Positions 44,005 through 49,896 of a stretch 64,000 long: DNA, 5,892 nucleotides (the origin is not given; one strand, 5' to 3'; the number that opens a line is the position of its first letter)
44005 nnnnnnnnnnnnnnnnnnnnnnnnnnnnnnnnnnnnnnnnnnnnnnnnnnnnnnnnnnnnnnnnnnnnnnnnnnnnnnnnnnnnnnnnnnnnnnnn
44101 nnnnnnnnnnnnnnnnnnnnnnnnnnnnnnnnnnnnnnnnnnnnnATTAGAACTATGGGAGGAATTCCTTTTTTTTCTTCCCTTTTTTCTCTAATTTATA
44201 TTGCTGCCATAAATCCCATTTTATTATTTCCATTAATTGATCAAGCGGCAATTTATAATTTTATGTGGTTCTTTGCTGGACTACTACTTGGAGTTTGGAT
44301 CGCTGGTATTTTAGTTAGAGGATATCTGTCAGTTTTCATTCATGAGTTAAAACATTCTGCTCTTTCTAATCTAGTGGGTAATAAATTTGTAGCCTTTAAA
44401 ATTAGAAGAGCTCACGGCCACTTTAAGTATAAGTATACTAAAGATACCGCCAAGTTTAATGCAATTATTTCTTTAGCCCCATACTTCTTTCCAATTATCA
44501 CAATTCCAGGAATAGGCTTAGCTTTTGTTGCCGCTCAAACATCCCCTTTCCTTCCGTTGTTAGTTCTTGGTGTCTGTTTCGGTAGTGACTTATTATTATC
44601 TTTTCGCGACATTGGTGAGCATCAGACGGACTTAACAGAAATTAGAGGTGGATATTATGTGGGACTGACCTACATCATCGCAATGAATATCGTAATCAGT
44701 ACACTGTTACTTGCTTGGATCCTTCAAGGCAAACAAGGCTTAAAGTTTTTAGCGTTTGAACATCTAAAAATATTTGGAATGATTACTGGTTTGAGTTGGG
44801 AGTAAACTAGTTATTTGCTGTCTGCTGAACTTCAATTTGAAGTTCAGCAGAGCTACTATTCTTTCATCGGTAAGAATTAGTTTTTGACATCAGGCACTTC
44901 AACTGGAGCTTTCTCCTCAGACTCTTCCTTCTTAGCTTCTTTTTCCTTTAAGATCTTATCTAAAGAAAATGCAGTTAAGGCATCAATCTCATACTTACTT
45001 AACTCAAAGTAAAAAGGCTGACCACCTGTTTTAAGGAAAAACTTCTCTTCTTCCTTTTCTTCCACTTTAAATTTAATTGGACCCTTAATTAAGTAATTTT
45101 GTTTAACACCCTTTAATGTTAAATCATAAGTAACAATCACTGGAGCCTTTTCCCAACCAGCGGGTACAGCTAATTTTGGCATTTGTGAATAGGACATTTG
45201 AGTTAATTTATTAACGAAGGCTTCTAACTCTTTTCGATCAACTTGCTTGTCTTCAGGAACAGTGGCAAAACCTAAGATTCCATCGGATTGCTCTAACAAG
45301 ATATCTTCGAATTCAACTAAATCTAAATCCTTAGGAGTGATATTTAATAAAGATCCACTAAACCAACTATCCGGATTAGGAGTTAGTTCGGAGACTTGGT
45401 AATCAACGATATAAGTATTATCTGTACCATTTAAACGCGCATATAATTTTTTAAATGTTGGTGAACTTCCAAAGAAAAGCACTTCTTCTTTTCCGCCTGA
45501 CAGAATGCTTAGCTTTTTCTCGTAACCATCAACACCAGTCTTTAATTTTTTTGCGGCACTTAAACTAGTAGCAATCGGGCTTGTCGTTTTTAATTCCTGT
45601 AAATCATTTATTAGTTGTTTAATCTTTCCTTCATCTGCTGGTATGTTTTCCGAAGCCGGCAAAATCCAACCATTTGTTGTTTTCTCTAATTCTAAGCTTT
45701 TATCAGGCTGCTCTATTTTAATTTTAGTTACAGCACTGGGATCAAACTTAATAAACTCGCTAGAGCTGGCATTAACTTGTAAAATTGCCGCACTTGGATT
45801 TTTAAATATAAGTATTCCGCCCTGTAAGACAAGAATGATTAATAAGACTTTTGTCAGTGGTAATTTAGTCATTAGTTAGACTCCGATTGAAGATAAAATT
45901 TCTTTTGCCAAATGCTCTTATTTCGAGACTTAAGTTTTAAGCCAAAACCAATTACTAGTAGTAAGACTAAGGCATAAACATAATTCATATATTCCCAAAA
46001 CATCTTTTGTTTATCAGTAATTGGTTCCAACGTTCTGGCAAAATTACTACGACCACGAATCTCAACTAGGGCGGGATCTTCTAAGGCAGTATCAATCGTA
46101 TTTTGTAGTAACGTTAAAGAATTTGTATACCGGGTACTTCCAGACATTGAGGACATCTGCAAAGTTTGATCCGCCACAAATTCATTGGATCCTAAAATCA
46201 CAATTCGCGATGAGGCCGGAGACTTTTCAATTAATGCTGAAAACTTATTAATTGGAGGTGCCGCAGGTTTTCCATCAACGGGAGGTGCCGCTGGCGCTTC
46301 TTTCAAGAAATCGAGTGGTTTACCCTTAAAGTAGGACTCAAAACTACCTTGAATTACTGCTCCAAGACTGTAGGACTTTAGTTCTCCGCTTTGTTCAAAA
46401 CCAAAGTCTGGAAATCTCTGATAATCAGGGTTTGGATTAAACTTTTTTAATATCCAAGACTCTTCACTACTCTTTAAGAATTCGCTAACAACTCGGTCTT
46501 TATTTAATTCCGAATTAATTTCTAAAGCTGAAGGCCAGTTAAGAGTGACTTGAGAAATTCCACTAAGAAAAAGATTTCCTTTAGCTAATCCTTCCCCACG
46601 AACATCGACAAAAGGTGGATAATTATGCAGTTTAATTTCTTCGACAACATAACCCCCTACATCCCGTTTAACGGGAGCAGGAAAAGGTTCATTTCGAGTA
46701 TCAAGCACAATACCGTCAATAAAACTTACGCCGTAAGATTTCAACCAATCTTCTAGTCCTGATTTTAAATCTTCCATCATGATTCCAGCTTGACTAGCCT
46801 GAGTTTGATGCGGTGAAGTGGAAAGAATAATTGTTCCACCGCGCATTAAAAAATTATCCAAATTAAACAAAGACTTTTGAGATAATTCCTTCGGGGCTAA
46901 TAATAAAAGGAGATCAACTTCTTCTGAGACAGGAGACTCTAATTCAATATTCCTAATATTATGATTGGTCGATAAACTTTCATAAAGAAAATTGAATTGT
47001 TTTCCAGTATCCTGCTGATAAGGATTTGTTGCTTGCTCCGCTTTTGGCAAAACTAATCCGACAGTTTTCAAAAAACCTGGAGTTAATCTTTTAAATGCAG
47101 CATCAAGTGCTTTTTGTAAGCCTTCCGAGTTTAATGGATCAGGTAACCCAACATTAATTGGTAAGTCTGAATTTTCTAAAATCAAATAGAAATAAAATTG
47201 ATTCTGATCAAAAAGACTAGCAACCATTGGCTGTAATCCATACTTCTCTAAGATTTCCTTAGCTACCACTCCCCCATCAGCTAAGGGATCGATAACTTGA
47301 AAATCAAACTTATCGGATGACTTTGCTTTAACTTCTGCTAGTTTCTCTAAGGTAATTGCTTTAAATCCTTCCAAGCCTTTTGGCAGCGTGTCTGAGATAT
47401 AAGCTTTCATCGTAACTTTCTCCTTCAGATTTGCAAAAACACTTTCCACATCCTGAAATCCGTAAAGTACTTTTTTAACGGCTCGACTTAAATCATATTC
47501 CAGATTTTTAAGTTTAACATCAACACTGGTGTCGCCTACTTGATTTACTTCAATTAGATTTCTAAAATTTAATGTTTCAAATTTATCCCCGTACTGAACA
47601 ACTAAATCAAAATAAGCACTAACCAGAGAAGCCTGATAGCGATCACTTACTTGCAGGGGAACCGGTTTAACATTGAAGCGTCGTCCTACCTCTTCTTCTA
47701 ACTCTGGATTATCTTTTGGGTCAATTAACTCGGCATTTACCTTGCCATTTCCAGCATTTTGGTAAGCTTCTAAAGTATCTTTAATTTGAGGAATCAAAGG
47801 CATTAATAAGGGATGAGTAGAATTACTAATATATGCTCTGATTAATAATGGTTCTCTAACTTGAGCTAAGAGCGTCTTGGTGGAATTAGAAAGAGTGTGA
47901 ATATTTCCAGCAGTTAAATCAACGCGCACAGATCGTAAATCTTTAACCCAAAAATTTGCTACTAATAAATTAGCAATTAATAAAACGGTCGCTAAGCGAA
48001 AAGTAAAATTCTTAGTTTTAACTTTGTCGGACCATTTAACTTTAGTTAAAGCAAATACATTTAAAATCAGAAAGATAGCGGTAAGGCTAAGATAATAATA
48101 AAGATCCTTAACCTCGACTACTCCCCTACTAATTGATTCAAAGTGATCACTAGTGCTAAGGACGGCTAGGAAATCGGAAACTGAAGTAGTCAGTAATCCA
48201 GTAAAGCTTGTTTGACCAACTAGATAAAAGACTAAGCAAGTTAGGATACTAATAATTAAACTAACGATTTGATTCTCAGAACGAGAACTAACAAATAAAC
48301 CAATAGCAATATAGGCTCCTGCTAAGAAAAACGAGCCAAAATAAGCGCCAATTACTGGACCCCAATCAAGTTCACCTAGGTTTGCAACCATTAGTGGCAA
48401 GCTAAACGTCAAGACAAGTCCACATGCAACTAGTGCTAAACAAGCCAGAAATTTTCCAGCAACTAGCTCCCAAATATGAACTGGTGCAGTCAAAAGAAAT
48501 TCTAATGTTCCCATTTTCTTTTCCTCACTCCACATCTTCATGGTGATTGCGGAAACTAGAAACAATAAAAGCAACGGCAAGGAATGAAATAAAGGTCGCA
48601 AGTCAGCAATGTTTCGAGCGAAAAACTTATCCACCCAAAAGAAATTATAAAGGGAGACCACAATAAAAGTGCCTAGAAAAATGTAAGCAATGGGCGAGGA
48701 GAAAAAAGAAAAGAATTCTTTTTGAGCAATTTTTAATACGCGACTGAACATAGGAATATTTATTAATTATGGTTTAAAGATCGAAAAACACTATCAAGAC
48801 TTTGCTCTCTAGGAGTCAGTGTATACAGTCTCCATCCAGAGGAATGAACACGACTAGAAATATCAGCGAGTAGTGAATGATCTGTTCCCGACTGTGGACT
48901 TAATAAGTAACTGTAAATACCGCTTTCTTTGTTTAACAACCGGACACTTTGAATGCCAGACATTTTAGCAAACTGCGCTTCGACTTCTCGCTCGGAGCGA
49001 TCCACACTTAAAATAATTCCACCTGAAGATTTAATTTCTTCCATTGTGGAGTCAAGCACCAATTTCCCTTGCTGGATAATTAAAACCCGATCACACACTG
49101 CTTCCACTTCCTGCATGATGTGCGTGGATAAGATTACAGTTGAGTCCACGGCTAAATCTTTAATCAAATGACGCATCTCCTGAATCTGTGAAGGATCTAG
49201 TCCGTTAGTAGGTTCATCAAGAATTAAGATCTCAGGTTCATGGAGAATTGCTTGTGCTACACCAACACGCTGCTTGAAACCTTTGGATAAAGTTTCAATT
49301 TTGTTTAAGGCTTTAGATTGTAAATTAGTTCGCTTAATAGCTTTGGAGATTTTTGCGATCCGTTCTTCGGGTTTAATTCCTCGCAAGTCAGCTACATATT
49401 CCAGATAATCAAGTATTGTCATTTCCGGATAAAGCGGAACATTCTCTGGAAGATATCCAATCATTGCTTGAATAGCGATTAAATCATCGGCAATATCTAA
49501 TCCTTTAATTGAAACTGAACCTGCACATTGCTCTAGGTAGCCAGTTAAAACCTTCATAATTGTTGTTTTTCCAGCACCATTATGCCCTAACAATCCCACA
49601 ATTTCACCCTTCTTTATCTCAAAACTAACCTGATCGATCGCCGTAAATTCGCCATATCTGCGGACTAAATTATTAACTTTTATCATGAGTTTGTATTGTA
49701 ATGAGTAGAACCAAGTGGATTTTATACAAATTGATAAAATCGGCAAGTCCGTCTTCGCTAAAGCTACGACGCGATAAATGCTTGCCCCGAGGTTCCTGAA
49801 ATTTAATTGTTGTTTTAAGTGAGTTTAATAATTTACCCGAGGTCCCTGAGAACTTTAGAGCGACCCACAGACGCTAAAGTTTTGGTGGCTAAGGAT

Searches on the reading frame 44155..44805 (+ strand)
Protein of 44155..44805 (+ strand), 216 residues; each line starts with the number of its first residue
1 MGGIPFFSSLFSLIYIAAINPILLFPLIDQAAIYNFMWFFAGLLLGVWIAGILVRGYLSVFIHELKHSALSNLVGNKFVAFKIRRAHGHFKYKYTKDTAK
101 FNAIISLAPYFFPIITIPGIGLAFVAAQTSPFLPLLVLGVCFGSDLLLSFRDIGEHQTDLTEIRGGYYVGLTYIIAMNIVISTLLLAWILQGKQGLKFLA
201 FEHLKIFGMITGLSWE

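Call 23: search_protein_families(library=pfam, proteins=[window:44155-44805:+], max_evalue=0.001)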
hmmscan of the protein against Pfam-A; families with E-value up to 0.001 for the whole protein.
window:44155-44805:+ (216 aa): 1 family
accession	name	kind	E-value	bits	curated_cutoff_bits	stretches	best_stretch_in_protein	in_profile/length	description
PF13398.12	Peptidase_M50B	-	0.00039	20.6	26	1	55-152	20-114/201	Peptidase M50B-like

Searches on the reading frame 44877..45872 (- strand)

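Call 42: search_protein_families(library=pfam, proteins=[window:44877-45872:-], max_evalue=0.001)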
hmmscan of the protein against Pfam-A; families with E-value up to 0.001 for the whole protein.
window:44877-45872:- (331 aa): 1 family
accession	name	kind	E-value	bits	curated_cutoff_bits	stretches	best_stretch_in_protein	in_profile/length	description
PF14238.11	DUF4340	-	1.1e-16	62.1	25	1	69-231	1-167/183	Domain of unknown function (DUF4340)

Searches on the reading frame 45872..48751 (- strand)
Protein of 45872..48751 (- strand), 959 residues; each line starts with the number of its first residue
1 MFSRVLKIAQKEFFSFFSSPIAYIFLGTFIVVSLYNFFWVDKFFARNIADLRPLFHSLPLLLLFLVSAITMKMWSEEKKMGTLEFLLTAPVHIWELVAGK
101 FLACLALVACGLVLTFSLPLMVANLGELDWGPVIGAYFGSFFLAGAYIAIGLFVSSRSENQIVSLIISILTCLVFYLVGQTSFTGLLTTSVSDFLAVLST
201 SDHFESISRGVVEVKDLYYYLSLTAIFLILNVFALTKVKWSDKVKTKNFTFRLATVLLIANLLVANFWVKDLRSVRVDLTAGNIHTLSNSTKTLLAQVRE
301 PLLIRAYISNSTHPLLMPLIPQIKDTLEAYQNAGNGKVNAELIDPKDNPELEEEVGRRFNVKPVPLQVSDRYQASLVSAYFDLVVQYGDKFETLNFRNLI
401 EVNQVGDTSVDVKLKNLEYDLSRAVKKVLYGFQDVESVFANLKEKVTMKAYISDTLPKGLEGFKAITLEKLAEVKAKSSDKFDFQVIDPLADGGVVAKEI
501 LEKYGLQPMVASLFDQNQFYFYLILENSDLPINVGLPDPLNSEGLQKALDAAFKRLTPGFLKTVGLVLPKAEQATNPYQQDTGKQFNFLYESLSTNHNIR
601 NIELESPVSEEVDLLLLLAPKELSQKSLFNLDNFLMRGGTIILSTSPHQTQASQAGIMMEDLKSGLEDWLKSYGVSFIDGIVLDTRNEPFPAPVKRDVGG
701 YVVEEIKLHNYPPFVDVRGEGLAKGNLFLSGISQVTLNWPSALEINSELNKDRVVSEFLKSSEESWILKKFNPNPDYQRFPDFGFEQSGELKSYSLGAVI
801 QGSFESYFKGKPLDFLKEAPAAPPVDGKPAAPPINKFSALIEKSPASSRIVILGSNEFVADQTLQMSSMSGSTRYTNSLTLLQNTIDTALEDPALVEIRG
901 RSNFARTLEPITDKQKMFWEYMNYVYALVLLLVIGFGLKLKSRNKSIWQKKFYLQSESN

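Call 23: search_protein_families(library=pfam, proteins=[window:45872-48751:-], max_evalue=0.001)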
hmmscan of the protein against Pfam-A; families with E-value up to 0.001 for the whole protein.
window:45872-48751:- (959 aa): 6 families
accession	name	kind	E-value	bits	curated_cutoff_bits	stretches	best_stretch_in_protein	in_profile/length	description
PF09822.16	ABC_transp_aux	-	3.1e-37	128.8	34.7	1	583-880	15-277/288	ABC-type uncharacterized transport system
PF23357.1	DUF7088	-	1.3e-30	106.1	27.8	2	283-386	3-105/105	Domain of unknown function (DUF7088)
PF12679.13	ABC2_membrane_2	-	3.3e-12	46.7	27.2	1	57-263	73-271/283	ABC-2 family transporter protein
PF12698.13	ABC2_membrane_3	-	5.5e-07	29.4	31.6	1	58-228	168-341/347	ABC-2 family transporter protein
PF12730.13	ABC2_membrane_4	-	0.00016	22.2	27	1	25-170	19-174/179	ABC-2 family transporter protein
PF13346.12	ABC2_membrane_5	-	0.00026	21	25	1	61-194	42-179/205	ABC-2 family transporter protein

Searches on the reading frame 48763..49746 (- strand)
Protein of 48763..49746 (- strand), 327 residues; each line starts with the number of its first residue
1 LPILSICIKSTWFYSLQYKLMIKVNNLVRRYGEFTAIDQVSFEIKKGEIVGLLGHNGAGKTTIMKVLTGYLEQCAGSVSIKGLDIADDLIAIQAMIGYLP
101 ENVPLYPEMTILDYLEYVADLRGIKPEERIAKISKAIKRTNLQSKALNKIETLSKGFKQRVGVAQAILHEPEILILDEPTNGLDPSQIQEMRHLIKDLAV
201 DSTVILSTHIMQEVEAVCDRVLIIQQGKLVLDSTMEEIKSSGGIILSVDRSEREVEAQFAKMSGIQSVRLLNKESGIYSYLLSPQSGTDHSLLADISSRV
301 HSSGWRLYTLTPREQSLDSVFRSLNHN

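Call 42: search_protein_families(library=pfam, proteins=[window:48763-49746:-], max_evalue=0.001)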
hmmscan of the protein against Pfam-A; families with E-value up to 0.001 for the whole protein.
window:48763-49746:- (327 aa): 3 families
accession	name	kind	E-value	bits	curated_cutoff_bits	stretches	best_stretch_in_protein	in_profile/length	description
PF00005.33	ABC_tran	-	2.3e-32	112.9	25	1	38-181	2-137/137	ABC transporter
PF13304.12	AAA_21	-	1.5e-10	42.1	27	1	151-211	236-300/304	AAA domain, putative AbiEii toxin, Type IV TA system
PF02463.25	SMC_N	-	0.00094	19.1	40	0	172-222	160-209/220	RecF/RecN/SMC N terminal domain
